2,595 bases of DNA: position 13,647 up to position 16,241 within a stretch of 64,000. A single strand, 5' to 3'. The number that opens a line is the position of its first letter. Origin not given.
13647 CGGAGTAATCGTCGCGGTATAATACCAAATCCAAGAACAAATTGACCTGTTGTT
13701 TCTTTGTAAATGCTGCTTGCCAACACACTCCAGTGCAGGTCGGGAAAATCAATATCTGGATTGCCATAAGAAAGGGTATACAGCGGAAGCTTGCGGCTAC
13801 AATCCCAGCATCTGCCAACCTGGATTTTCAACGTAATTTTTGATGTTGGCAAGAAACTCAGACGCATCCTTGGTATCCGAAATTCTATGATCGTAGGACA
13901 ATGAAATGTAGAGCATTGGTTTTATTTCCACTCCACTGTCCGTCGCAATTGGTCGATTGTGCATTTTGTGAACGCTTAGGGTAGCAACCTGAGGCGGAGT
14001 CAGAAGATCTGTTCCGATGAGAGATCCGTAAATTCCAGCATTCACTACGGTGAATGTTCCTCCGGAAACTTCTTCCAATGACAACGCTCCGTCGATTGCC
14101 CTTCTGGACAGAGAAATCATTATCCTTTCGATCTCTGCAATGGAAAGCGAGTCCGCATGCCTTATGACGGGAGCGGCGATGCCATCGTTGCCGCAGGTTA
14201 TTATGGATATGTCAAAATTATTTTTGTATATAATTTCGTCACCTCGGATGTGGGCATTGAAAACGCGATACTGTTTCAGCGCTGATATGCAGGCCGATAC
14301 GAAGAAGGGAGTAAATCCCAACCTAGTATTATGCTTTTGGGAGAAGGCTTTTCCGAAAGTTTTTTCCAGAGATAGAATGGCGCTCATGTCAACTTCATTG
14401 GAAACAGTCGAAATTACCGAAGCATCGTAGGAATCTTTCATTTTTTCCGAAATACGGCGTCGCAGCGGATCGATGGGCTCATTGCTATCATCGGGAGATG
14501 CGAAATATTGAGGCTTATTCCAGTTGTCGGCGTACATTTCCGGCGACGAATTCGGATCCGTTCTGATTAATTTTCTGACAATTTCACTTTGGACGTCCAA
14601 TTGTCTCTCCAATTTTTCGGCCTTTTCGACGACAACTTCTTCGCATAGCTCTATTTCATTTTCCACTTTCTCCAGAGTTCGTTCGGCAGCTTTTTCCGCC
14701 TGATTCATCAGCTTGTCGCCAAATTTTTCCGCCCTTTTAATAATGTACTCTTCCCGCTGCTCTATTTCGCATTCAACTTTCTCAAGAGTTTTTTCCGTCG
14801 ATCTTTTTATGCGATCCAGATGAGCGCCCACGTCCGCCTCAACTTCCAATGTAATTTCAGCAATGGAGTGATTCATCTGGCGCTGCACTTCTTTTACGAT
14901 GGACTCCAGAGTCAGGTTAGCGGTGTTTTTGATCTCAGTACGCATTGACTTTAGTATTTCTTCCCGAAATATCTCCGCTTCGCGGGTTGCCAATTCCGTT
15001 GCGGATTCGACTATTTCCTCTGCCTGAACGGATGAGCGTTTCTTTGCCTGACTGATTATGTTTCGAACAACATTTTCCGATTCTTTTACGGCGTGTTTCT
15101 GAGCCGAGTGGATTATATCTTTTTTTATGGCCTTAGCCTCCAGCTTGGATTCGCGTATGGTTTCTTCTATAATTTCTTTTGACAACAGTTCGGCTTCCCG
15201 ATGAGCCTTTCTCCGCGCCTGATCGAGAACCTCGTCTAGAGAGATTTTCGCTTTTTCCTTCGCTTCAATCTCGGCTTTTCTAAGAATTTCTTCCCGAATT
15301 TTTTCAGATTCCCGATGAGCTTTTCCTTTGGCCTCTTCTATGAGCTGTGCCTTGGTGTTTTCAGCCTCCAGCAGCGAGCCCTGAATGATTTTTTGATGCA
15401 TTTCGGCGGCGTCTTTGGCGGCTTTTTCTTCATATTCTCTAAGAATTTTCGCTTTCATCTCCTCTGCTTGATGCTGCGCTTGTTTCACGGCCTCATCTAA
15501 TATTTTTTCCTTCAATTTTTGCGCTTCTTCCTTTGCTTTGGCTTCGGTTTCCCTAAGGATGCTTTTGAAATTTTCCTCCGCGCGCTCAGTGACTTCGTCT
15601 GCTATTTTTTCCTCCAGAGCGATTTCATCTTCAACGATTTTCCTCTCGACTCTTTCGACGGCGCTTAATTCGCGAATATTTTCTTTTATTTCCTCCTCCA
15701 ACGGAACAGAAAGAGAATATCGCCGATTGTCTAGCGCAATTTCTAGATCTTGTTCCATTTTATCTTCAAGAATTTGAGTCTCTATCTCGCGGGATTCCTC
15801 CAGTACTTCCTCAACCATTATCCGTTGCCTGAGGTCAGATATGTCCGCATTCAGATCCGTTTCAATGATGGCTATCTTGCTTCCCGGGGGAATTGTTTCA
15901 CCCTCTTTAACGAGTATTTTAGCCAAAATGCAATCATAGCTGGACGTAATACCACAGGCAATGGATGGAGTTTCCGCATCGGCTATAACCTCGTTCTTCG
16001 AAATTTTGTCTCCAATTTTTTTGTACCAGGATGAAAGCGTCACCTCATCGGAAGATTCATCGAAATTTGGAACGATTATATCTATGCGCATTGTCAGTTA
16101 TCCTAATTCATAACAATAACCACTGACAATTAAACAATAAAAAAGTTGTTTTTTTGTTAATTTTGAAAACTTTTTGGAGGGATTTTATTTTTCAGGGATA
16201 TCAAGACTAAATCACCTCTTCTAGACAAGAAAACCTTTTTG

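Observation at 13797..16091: Orphan E2 acyltransferase homologue: lipoyl-lysine lost and a ~425-aa charged coiled coil in place of the linker/E3-binding region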

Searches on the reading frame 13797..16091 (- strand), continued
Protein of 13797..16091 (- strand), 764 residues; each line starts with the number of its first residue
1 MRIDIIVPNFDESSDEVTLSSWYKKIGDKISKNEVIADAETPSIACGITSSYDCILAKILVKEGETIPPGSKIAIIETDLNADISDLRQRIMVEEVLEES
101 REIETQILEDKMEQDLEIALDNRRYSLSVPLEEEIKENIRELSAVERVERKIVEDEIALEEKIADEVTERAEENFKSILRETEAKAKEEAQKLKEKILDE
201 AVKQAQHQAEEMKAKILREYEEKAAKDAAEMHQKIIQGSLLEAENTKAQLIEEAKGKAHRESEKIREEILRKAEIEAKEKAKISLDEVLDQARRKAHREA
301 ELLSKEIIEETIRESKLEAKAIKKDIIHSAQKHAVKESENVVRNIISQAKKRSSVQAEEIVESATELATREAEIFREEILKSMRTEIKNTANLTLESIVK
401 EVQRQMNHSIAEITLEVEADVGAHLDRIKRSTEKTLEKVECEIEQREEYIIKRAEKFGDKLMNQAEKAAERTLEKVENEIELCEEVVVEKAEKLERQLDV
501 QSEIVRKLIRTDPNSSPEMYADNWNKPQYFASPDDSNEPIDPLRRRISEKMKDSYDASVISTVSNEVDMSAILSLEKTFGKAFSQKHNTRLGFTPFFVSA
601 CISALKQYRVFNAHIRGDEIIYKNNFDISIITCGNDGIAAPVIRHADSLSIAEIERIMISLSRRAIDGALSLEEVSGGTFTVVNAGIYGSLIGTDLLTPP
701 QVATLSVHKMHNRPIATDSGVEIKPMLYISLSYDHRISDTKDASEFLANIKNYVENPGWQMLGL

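Call 34: find_related_loci(query=A1, collection=genome_contigs, flank=10000)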
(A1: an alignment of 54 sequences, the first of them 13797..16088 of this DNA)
Query A1 (763 aa) in genome_contigs; peptide patterns used: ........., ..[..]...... (x = any residue, [..] = any of these).
42 stretches matched a pattern; 40 encode a relative of the query (tblastn E <= 1e-3); 40 distinct loci.
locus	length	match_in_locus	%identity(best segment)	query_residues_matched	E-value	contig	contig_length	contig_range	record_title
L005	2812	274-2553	84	1-760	0e+0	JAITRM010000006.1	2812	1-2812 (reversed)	MAG: Holosporaceae bacterium isolate Roe453_bin27 k119_312537, whole genome shotgun sequence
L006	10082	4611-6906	84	1-763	0e+0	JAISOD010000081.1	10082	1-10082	MAG: Holosporaceae bacterium isolate Iy174_bin27 k119_1046911, whole genome shotgun sequence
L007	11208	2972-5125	59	1-763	0e+0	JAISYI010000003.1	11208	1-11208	MAG: Holosporaceae bacterium isolate Nc350_bin220 k119_4165233, whole genome shotgun sequence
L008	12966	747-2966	60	1-763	0e+0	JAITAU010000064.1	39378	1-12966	MAG: Holosporaceae bacterium isolate Ncb351_bin54 k119_3335123, whole genome shotgun sequence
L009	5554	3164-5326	59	1-763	0e+0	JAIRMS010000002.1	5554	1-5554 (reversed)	MAG: Holosporaceae bacterium isolate Cd354_bin114 k119_853617, whole genome shotgun sequence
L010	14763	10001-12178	59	1-763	0e+0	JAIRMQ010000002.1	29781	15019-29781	MAG: Holosporaceae bacterium isolate Cd354_bin112 k119_803433, whole genome shotgun sequence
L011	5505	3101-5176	58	1-763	0e+0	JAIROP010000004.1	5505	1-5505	MAG: Holosporaceae bacterium isolate Cd354_bin86 k119_1706705, whole genome shotgun sequence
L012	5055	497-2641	57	1-763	0e+0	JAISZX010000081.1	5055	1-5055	MAG: Holosporaceae bacterium isolate Ncb351_bin115 k119_2741317, whole genome shotgun sequence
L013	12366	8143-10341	58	1-763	0e+0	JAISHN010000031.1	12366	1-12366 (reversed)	MAG: Holosporaceae bacterium isolate Hm464_bin177 k119_830996, whole genome shotgun sequence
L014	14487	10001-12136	57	1-763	0e+0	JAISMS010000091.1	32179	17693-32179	MAG: Holosporaceae bacterium isolate Im510_bin49 k119_3226672, whole genome shotgun sequence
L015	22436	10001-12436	54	1-763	0e+0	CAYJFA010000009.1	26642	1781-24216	MAG TPA_asm: uncultured Holosporaceae bacterium isolate ERP123703_co3_209 genome assembly, contig: NODE_2014_length_2664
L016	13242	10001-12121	56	2-763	0e+0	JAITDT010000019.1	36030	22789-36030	MAG: Holosporaceae bacterium isolate Nm470_bin151 k119_1487035, whole genome shotgun sequence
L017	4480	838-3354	48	1-763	0e+0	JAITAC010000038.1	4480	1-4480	MAG: Holosporaceae bacterium isolate Ncb351_bin22 k119_346051, whole genome shotgun sequence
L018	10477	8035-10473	49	1-763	0e+0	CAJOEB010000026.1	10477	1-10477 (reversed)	uncultured Alphaproteobacteria bacterium isolate Red_deer_1_mag_5 genome assembly, contig: scaffold_9138, whole genome s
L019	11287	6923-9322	51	1-763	0e+0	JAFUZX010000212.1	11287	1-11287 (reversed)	MAG: Alphaproteobacteria bacterium isolate RGIG4978 Roe_deer_Rumen-5__c572898, whole genome shotgun sequence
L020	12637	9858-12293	47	2-763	0e+0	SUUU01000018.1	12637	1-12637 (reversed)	MAG: Alphaproteobacteria bacterium isolate SIG54 NODE_83349_length_12637_cov_2.048681, whole genome shotgun sequence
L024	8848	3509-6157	45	2-763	0e+0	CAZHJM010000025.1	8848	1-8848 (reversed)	MAG TPA_asm: uncultured Holosporaceae bacterium isolate SRP141132_co4_69 genome assembly, contig: NODE_8555_length_8848_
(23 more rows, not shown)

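Call 37: fold_search(model_id=the predicted structure, library=pdb)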
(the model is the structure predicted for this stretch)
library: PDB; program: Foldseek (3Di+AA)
matches with E <= 10: 855; with E <= 0.001: 150
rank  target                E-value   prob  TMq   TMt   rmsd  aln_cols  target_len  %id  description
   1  1c4t_A                1.5e-27  1.00  0.26  0.85   8.2       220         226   41  CATALYTIC DOMAIN FROM TRIMERIC DIHYDROLIPOAMIDE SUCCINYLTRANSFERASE (released 2000-02-18)
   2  1scz                  7.3e-27  1.00  0.27  0.84   7.4       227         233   40  Improved structural model for the catalytic domain of E.coli dihydrolipoamide succinyltransferase (released 2004-03-02)
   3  9njt_A                7.8e-27  1.00  0.27  0.85   6.5       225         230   39  Structure of native octahedral assembly of D. discoideum Odo2 (released 2025-03-12)
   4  1c4t_C                1.3e-25  1.00  0.25  0.84   7.9       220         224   40  CATALYTIC DOMAIN FROM TRIMERIC DIHYDROLIPOAMIDE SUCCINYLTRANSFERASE (released 2000-02-18)
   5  9a4v_B                1.5e-25  1.00  0.27  0.48  14.5       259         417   38  Integrative model of PT1-ODO2 by crosslinking MS and deep learning (released 2024-09-18)
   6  1c4t_B                1.9e-25  1.00  0.25  0.86   4.9       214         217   40  CATALYTIC DOMAIN FROM TRIMERIC DIHYDROLIPOAMIDE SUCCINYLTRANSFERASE (released 2000-02-18)
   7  1e2o                  1.9e-25  1.00  0.26  0.84   7.5       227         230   40  CATALYTIC DOMAIN FROM DIHYDROLIPOAMIDE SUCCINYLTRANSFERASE (released 1998-12-02)
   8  8x02_A                5.6e-25  1.00  0.26  0.82   7.6       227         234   39  E2 core of 2-oxoglutarate dehydrogenase complex (released 2024-10-30)
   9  8xll_L                7.1e-25  1.00  0.26  0.92   2.2       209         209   41  Structure of the native 2-oxoglutarate dehydrogenase complex (OGDHC) in the adult cortex and hippocampus (released 2025-02-05)
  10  7uol_D                1.5e-24  1.00  0.27  0.82   7.5       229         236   38  Endogenous dihydrolipoamide succinyltransferase (E2) core of 2-oxoglutarate dehydrogenase complex from bovine kidney (released 2022-11-30)
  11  8xll_G                3.5e-24  1.00  0.26  0.87   2.3       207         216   41  Structure of the native 2-oxoglutarate dehydrogenase complex (OGDHC) in the adult cortex and hippocampus (released 2025-02-05)
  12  8xll_I                4.2e-24  1.00  0.26  0.91   2.3       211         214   40  Structure of the native 2-oxoglutarate dehydrogenase complex (OGDHC) in the adult cortex and hippocampus (released 2025-02-05)
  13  8xll_J                5.4e-24  1.00  0.26  0.91   2.2       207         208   41  Structure of the native 2-oxoglutarate dehydrogenase complex (OGDHC) in the adult cortex and hippocampus (released 2025-02-05)
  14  8xll_D                6.0e-24  1.00  0.26  0.91   2.4       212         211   40  Structure of the native 2-oxoglutarate dehydrogenase complex (OGDHC) in the adult cortex and hippocampus (released 2025-02-05)
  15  8xll_B                7.7e-24  1.00  0.27  0.91   2.2       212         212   40  Structure of the native 2-oxoglutarate dehydrogenase complex (OGDHC) in the adult cortex and hippocampus (released 2025-02-05)
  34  8eqn                  4.4e-21  1.00  0.25  0.76   8.3       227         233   32  BG505 UFO-E2p-L4P nanoparticle reconstructed by focused refinement with a mask around the nanoparticle core (released 2023-04-19)
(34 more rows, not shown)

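Call 41: find_encoding_contigs(protein=P0057, flank=10000, max_places=2)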
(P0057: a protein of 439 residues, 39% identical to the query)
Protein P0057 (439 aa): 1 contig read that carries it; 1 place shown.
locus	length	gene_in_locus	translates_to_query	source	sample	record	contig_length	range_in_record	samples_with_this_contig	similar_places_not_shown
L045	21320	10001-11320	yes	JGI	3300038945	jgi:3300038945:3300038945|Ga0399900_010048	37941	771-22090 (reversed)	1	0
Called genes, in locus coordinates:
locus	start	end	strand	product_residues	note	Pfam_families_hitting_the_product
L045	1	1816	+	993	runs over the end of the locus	PF00933:Glyco_hydro_3, PF00144:Beta-lactamase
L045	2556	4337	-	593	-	PF07221:GlcNAc_2-epim, PF18962:Por_Secre_tail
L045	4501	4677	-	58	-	-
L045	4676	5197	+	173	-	PF13545:HTH_Crp_2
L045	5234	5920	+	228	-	PF04784:DUF547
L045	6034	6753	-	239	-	PF20582:UPF0758_N, PF04002:RadC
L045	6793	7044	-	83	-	PF01649:Ribosomal_S20p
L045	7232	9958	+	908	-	PF16078:2-oxogl_dehyd_N, PF00676:E1_dh, PF02779:Transket_pyr, PF16870:OxoGdeHyase_C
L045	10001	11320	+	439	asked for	PF00364:Biotin_lipoyl, PF02817:E3_binding, PF00198:2-oxoacid_dh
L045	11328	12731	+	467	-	PF00890:FAD_binding_2 (weak), PF01134:GIDA (weak), PF07992:Pyr_redox_2, PF12831:FAD_oxidored, PF13450:NAD_binding_8 (weak), PF13738:Pyr_redox_3, PF00070:Pyr_redox, PF02852:Pyr_redox_dim, +2 more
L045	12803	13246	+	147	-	-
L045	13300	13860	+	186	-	PF02627:CMD (weak)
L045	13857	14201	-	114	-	PF03992:ABM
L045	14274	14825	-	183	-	PF13527:Acetyltransf_9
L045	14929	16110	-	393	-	PF00108:Thiolase_N, PF00109:ketoacyl-synt (weak), PF02803:Thiolase_C, PF22691:Thiolase_C_1 (weak)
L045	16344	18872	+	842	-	PF13491:FtsK_4TM, PF17854:FtsK_alpha, PF01580:FtsK_SpoIIIE, PF09397:FtsK_gamma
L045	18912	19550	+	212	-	PF03548:LolA, PF17131:TP_0789-like (weak)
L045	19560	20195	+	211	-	PF14196:ATC_hydrolase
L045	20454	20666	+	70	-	PF02597:ThiS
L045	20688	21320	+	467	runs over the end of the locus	?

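Call 62: list_cluster_members(proteins=[P0001, P0077, P0053])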
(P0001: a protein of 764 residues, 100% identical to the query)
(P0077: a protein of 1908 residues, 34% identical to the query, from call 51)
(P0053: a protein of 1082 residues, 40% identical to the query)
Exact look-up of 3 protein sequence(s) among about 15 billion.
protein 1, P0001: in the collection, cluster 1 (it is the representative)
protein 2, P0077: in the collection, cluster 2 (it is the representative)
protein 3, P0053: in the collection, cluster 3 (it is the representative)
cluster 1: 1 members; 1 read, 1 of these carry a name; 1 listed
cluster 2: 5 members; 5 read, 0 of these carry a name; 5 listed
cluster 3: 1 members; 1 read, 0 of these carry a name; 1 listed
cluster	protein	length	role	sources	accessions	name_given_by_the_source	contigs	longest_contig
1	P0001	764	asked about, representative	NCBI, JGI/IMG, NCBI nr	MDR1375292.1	MAG: 2-oxo acid dehydrogenase subunit E2 [Holosporaceae bacterium] | pyruvate/2-oxoglutarate dehydrogenase complex dihydrolipoamide acyltransferase (E2) ... | 2-oxo acid dehydrogenase subunit E2 [Holosporaceae bacterium]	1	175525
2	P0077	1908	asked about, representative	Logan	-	-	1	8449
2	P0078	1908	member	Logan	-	-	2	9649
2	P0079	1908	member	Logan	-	-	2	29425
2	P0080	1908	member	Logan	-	-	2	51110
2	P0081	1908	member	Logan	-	-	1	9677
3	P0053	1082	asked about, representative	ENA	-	-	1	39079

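Call 67: search_protein_families(library=pfam, proteins=[L007:2128-2913:+, L015:9117-9911:+, L020:9010-9792:+, L024:2655-3437:+, L018:7112-7921:+, L007:785-2131:+], max_evalue=0.0001)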
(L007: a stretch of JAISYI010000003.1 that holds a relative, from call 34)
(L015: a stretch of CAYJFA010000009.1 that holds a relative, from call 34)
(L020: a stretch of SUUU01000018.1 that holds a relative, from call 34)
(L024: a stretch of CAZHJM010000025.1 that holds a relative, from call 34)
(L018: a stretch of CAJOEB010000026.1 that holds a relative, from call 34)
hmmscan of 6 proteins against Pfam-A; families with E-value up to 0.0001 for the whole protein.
L007:2128-2913:+ (261 aa): 1 family
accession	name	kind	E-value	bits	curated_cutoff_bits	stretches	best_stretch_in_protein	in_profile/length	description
PF02673.24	BacA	-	9.2e-51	173.4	33.4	1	6-255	1-256/257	Bacitracin resistance protein BacA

L015:9117-9911:+ (264 aa): 1 family
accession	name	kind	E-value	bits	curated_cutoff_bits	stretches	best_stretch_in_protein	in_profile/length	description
PF02673.24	BacA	-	2.1e-62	211.6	33.4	1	6-256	1-257/257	Bacitracin resistance protein BacA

L020:9010-9792:+ (260 aa): 1 family
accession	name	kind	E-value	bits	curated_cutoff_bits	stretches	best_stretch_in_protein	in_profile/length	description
PF02673.24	BacA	-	1.7e-55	188.9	33.4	1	6-254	1-257/257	Bacitracin resistance protein BacA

L024:2655-3437:+ (260 aa): 1 family
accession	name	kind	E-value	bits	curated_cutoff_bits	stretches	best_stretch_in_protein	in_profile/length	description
PF02673.24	BacA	-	7.2e-61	206.6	33.4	1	7-254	2-257/257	Bacitracin resistance protein BacA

L018:7112-7921:+ (269 aa): 1 family
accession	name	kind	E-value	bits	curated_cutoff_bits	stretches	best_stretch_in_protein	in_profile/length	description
PF02673.24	BacA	-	1.5e-60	205.6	33.4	1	6-261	1-257/257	Bacitracin resistance protein BacA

L007:785-2131:+ (448 aa): 4 families
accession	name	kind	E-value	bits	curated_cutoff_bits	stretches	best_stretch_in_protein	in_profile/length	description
PF02786.22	CPSase_L_D2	-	2.7e-69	233.3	19.8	1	115-321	1-209/211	Carbamoyl-phosphate synthase L chain, ATP binding domain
PF00289.28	Biotin_carb_N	-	7.7e-45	152.3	25.5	1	1-110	1-110/110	Biotin carboxylase, N-terminal domain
PF02785.25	Biotin_carb_C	-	6.5e-37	126.4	32.4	1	335-441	1-108/108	Biotin carboxylase C-terminal domain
PF02222.28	ATP-grasp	-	4.5e-07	30.1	27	1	138-291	16-162/179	ATP-grasp domain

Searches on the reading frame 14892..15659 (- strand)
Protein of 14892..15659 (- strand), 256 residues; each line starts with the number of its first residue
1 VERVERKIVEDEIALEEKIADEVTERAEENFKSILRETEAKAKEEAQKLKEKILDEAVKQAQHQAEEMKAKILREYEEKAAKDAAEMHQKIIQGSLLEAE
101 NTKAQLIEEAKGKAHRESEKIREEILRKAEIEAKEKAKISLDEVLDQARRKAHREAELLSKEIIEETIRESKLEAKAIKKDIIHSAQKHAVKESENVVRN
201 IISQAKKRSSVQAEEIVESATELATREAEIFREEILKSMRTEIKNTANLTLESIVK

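Call 32: search_solved_structures(query=window:14892-15596:-, max_evalue=1, show_alignments=3)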
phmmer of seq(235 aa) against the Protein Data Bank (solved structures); distinct sequences matched with E-value up to 1: 1.
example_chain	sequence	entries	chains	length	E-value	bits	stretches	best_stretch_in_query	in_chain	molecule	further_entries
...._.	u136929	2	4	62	0.25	14.7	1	92-149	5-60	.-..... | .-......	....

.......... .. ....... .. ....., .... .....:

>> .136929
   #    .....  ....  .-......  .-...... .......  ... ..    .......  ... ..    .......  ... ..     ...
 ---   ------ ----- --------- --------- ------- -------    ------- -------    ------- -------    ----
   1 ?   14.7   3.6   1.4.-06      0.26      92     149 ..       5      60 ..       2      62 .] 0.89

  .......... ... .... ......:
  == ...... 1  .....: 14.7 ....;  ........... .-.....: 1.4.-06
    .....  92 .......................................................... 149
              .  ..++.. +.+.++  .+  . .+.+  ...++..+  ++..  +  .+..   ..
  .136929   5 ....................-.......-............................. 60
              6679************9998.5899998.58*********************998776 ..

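Call 47: find_homologous_proteins(query=window:14892-15659:-, max_evalue=0.001)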
Query window:14892-15659:- (256 aa): 1 proteins with E <= 0.001 among 3171 candidates.
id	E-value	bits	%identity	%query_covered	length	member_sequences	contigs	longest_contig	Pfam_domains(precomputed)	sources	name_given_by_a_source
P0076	1.5e-43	167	86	44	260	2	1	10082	PF00364.29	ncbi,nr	ncbi:MAG: hypothetical protein LBP41_04235 [Holosporaceae bacterium]|nr:hypothetical protein [Holosp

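Call 51: search_protein_representatives(protein=window:14892-15659:-)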
Query: 256 residues. Proteins with E-value up to 0.001 (for the whole library): 11; up to 1e-10: 11; up to 1e-30: 11. The best 11 are listed.
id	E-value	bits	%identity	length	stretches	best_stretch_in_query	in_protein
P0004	1.1e-68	247.6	60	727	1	7-256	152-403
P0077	7.8e-47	176.3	34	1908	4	30-236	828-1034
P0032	1.9e-46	175.0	40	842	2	8-242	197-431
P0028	2.7e-45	171.2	37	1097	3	5-245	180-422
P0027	6.6e-45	170.0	40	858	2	11-247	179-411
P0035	4.9e-43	163.9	46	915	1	4-247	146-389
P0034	8.1e-43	163.2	40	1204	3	16-240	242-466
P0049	4.5e-41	157.5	47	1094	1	3-255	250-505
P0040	4.7e-40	154.1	36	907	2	5-240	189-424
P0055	3.3e-39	151.4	45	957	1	16-252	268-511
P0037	1.8e-35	139.2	38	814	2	23-254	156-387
